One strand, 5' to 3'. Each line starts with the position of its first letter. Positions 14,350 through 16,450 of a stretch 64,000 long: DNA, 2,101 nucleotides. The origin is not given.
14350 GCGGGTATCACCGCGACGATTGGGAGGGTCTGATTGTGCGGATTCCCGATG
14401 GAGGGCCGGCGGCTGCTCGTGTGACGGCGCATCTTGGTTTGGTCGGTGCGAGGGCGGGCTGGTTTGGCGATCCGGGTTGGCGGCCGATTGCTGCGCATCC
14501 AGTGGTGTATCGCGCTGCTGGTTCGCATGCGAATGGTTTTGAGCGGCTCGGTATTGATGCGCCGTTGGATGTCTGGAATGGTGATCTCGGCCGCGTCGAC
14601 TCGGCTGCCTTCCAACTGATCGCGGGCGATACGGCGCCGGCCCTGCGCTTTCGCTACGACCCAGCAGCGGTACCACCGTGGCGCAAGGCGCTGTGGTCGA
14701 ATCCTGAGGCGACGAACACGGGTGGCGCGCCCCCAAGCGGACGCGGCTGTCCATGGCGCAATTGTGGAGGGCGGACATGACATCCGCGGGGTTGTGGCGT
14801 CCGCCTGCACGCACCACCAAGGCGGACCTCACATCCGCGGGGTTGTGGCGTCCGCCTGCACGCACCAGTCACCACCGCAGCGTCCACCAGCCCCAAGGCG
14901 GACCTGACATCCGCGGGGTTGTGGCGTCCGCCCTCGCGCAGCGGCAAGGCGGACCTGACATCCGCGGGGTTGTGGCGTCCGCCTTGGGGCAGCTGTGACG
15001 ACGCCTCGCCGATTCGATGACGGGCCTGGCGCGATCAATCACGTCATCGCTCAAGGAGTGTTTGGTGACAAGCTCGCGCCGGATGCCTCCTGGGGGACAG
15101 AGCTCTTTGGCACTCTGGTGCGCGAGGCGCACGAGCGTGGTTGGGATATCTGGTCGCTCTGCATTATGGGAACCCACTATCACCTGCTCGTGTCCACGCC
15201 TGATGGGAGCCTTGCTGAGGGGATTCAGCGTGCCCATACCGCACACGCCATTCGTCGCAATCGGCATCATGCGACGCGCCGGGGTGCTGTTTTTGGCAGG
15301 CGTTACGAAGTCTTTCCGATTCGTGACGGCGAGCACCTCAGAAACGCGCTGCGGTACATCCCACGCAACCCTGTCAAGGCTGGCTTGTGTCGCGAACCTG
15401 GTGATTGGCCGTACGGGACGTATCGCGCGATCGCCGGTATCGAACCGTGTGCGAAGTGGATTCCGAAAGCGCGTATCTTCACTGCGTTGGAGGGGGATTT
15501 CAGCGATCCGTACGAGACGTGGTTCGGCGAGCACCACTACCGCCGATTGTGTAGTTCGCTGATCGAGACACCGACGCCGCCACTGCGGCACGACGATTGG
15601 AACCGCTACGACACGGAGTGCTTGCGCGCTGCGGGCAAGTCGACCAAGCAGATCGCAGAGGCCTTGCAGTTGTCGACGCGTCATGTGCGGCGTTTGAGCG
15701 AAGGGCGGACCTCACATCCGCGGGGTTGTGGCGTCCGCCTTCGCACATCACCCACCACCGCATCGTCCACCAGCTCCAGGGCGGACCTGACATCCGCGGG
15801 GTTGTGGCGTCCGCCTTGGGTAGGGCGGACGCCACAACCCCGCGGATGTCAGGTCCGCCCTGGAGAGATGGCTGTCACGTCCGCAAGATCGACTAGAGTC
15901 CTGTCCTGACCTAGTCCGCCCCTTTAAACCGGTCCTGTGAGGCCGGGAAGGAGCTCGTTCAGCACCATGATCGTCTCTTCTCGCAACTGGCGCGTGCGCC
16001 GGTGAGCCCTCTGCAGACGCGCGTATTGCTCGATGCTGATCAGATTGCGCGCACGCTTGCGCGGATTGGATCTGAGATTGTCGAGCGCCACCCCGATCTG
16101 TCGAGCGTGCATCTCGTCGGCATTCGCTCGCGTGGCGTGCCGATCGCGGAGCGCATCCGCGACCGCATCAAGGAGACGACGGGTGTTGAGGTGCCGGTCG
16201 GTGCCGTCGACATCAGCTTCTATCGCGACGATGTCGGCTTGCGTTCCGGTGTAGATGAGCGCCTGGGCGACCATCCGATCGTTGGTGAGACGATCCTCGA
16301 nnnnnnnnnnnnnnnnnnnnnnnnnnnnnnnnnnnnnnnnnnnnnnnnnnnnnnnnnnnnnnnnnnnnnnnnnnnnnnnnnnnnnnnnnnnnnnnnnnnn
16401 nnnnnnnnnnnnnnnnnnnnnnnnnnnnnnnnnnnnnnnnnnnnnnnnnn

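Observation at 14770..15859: REP/RAYT module: HUH tyrosine transposase bracketed by seven near-identical 36-nt palindromic repeats with a higher-order unit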

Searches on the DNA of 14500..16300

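Call 60: search_rna_families(source=window, start=14500, end=16300, threshold=evalue, max_evalue=1)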
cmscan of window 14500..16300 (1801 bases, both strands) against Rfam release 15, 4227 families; matches with E-value up to 1: 21.
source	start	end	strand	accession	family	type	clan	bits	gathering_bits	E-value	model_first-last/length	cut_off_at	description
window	15774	15865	+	RF03769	mir-3913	Gene; miRNA;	-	76.1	100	1.4e-15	1-100/100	no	mir-3913 microRNA precursor family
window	15774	15865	-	RF03769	mir-3913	Gene; miRNA;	-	73.8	100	6e-15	1-100/100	no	mir-3913 microRNA precursor family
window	15775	15864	+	RF04104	MIR918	Gene; miRNA;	-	61.9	268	8.9e-10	1-265/265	no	MIR918 microRNA precursor family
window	15776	15862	+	RF04114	MIR4374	Gene; miRNA;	-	58.6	105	7.3e-12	1-119/119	no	MIR4374 microRNA precursor family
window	15777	15863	-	RF04114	MIR4374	Gene; miRNA;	-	57.7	105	1.3e-11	1-119/119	no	MIR4374 microRNA precursor family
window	15766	15873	-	RF04119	MIR1858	Gene; miRNA;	-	53.9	137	5.4e-08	1-197/197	no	MIR1858 microRNA precursor family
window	15777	15862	+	RF03414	mir-670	Gene; miRNA;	-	49.2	95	4.4e-08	1-90/90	no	mir-670 microRNA precursor family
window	15777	15862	-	RF03878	mir-B6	Gene; miRNA;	-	48.4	89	3.7e-05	1-83/83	no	mir-B6 microRNA precursor family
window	15779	15860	-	RF03414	mir-670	Gene; miRNA;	-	46.7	95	2e-07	1-90/90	no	mir-670 microRNA precursor family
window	15761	15849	+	RF02833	Scr3202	Gene; sRNA;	-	36.3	52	0.005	1-95/95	no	Streptomyces RNA 3202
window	15790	15882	-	RF02833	Scr3202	Gene; sRNA;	-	35.3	52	0.0077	1-95/95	no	Streptomyces RNA 3202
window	15917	15982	+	RF00515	PyrR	Cis-reg;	-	31.2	54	0.068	1-115/115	no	PyrR binding site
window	15775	15864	+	RF00036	RRE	Cis-reg;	-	30.5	104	1.3e-06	1-337/337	no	HIV Rev response element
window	15806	15833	+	RF01836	weev_FSE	Cis-reg; frameshift_element;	-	29.5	40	0.037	1-27/27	no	ribosomal frameshift site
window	15778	15860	-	RF00874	mir-BART12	Gene; miRNA;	-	28.2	70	0.0049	1-84/84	no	mir-BART12 microRNA precursor family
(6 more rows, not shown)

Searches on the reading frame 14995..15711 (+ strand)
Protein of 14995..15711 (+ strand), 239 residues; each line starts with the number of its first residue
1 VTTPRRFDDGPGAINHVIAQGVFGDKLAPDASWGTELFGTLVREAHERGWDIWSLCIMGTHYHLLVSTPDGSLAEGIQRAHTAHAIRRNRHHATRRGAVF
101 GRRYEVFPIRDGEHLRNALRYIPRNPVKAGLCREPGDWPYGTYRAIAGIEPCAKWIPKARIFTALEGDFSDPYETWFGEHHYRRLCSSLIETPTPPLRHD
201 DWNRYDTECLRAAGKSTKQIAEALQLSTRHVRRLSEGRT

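Call 47: predict_structure(alignment_id=A2)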
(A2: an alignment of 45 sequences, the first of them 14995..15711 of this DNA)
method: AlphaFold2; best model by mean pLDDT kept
length: 239 residues; sequences in the alignment: 45
mean_pLDDT: 92.8   pTM: 0.89
mean pLDDT of the five models: 92.8, 92.0, 91.4, 91.1, 91.1
residues with pLDDT >= 90: 200; 70-90: 28; 50-70: 8; < 50: 3
segments of 3 or more residues with pLDDT < 50: none
pLDDT, mean of each block of 10 residues (from residue 1): 59 96 91 96 97 98 97 95 94 83 93 97 97 97 98 97 90 89 95 94 96 97 98 80
secondary structure, 60 per line:
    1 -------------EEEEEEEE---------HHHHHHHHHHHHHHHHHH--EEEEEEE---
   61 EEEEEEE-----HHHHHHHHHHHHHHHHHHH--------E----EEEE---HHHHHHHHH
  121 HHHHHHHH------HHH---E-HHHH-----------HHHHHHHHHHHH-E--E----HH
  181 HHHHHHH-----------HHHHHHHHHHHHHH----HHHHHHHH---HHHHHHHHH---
elements in order: E14-21 H31-48 E51-57 E61-67 H73-91 E105-108 H112-128 H143-146 H158-169 H179-187 H199-212 H217-224 H228-236

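Call 51: fold_search(model_id=the predicted structure, library=pdb)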
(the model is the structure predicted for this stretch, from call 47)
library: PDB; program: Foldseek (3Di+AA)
matches with E <= 10: 1250; with E <= 0.001: 24
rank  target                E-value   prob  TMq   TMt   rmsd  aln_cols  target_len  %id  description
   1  4er8_A                3.8e-07  1.00  0.52  0.73   3.6       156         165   20  Structure of the REP associates tyrosine transposase bound to a REP hairpin (released 2012-08-15)
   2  2xma_B                2.0e-04  1.00  0.36  0.60   2.8       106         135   19  DEINOCOCCUS RADIODURANS ISDRA2 TRANSPOSASE RIGHT END DNA COMPLEX (released 2010-10-13)
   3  2xma_A                2.1e-04  1.00  0.37  0.60   2.7       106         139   18  DEINOCOCCUS RADIODURANS ISDRA2 TRANSPOSASE RIGHT END DNA COMPLEX (released 2010-10-13)
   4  2xma_E                2.1e-04  1.00  0.36  0.59   2.8       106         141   18  DEINOCOCCUS RADIODURANS ISDRA2 TRANSPOSASE RIGHT END DNA COMPLEX (released 2010-10-13)
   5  2xm3_C                2.3e-04  1.00  0.36  0.64   2.7       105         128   17  Deinococcus radiodurans ISDra2 Transposase Left end DNA complex (released 2010-10-13)
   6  2xo6_D                2.3e-04  1.00  0.36  0.64   2.7       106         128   18  DEINOCOCCUS RADIODURANS ISDRA2 TRANSPOSASE Y132F MUTANT COMPLEXED WITH LEFT END RECOGNITION AND CLEAVAGE SITE (released 2010-10-13)
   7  2xo6_A                2.3e-04  1.00  0.36  0.60   2.9       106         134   19  DEINOCOCCUS RADIODURANS ISDRA2 TRANSPOSASE Y132F MUTANT COMPLEXED WITH LEFT END RECOGNITION AND CLEAVAGE SITE (released 2010-10-13)
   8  2xm3_A                2.5e-04  1.00  0.36  0.65   2.7       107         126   19  Deinococcus radiodurans ISDra2 Transposase Left end DNA complex (released 2010-10-13)
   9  2xqc_D                2.5e-04  1.00  0.36  0.61   2.9       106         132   19  DEINOCOCCUS RADIODURANS ISDRA2 TRANSPOSASE COMPLEXED WITH LEFT END RECOGNITION AND CLEAVAGE SITE AND ZN (released 2010-10-13)
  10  2f4f_A                2.7e-04  1.00  0.35  0.61  12.4       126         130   20  Crystal structure of IS200 transposase (released 2005-12-13)
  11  2vjv_A                2.8e-04  1.00  0.37  0.67   2.3       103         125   14  Crystal structure of the IS608 transposase in complex with left end 26-mer DNA hairpin and a 6-mer DNA representing th (released 2008-02-19)
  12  2vju_B                3.6e-04  1.00  0.37  0.63   2.3       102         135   14  Crystal structure of the IS608 transposase in complex with the complete Right end 35-mer DNA and manganese (released 2008-02-19)
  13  2vju_A                3.6e-04  1.00  0.36  0.64   2.4       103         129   14  Crystal structure of the IS608 transposase in complex with the complete Right end 35-mer DNA and manganese (released 2008-02-19)
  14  2a6m_B                3.6e-04  1.00  0.38  0.58  10.0       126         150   13  Crystal Structure of the ISHp608 Transposase (released 2005-10-25)
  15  6fi8_B                4.0e-04  1.00  0.37  0.65   8.4       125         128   14  Crystal structure of the IS608 transposase in complex with left end 29-mer DNA hairpin and a 6-mer DNA representing th (released 2018-03-28)
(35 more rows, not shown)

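Call 58: search_protein_families(library=ncbifam, alignment_id=A2, max_evalue=0.001)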
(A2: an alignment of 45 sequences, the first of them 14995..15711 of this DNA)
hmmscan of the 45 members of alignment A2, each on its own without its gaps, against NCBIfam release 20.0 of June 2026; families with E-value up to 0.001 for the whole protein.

A. member 1, window:14995-15711:+ (239 aa): 1 family
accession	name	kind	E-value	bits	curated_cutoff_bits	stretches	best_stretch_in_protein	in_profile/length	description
NF047646.1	REP_Tyr_transpos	equivalog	4.4e-17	62.3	80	1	38-140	35-145/146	REP-associated tyrosine transposase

B. families by the number of members that match (of 45 scanned): 5 families
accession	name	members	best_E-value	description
NF047646.1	REP_Tyr_transpos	45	2e-27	REP-associated tyrosine transposase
NF033573.1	transpos_IS200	5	3.8e-05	IS200/IS605 family transposase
TIGR00362.1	DnaA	4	7.2e-16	chromosomal replication initiator protein DnaA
NF001154.0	PRK00149.3-3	3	2.8e-12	chromosomal replication initiator protein DnaA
NF009087.0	PRK12422.1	3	4.4e-10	chromosomal replication initiator protein DnaA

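Call 75: search_protein_families(library=pfam, alignment_id=A2, max_evalue=0.01)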
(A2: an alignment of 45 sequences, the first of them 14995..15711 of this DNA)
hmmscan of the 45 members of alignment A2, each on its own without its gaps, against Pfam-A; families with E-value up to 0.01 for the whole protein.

A. member 1, window:14995-15711:+ (239 aa): 3 families
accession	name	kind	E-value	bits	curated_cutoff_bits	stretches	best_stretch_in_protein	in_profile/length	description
PF01797.21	Y1_Tnp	-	2.3e-05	24.9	23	1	42-123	33-119/121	Transposase IS200 like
PF13384.12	HTH_23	-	0.0019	18.4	24.6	1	210-234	13-37/50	Homeodomain-like domain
PF00196.25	GerE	-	0.0047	17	23.5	1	212-231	15-34/57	Bacterial regulatory proteins, luxR family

B. families by the number of members that match (of 45 scanned): 16 families
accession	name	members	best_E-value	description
PF01797.21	Y1_Tnp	43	6.4e-17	Transposase IS200 like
PF13384.12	HTH_23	15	4.4e-07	Homeodomain-like domain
PF13518.12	HTH_28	5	0.00069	Helix-turn-helix domain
PF08299.17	Bac_DnaA_C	4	2.7e-13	Bacterial dnaA protein helix-turn-helix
PF13551.12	HTH_29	4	0.00062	Winged helix-turn helix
PF02796.21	HTH_7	2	0.0011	Helix-turn-helix domain of resolvase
PF00196.25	GerE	2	0.0047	Bacterial regulatory proteins, luxR family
PF13613.12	HTH_Tnp_4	1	0.0002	Helix-turn-helix of DDE superfamily endonuclease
PF08281.18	Sigma70_r4_2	1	0.0014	Sigma-70, region 4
PF04545.22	Sigma70_r4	1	0.002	Sigma-70, region 4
PF12728.13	HTH_17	1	0.0025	Helix-turn-helix domain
PF12802.13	MarR_2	1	0.003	MarR family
PF13936.12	HTH_38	1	0.0032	Helix-turn-helix domain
PF13542.12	HTH_Tnp_ISL3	1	0.0059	Helix-turn-helix domain of transposase family ISL3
PF15119.11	APOC4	1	0.0079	Apolipoprotein C4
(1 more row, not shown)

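Call 86: search_protein_representatives(protein=window:14995-15711:+)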
Query: 239 residues. Proteins with E-value up to 0.001 (for the whole library): 12597; up to 1e-10: 2091; up to 1e-30: 5. The best 150 are listed.
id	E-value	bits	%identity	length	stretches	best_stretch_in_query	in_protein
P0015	8.6e-76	271.1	54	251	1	2-238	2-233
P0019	3.5e-72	259.2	56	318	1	6-235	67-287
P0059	7.4e-54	199.2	46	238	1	9-235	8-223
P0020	7.6e-50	186.1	50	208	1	41-234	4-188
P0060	5.3e-36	140.7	41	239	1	3-233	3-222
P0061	1.1e-29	120.0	38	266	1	15-235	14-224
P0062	4.6e-26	108.1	40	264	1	15-156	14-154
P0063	4.8e-26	108.1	40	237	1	4-177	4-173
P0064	3.5e-25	105.2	38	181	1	4-155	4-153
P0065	6.2e-25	104.4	38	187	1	3-175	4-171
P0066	7.0e-25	104.2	32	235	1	8-234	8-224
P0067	1.1e-24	103.6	37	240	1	4-163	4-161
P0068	4.0e-24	101.7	38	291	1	4-156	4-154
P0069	4.3e-24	101.7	38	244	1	16-188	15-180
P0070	1.5e-23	99.9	37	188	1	11-160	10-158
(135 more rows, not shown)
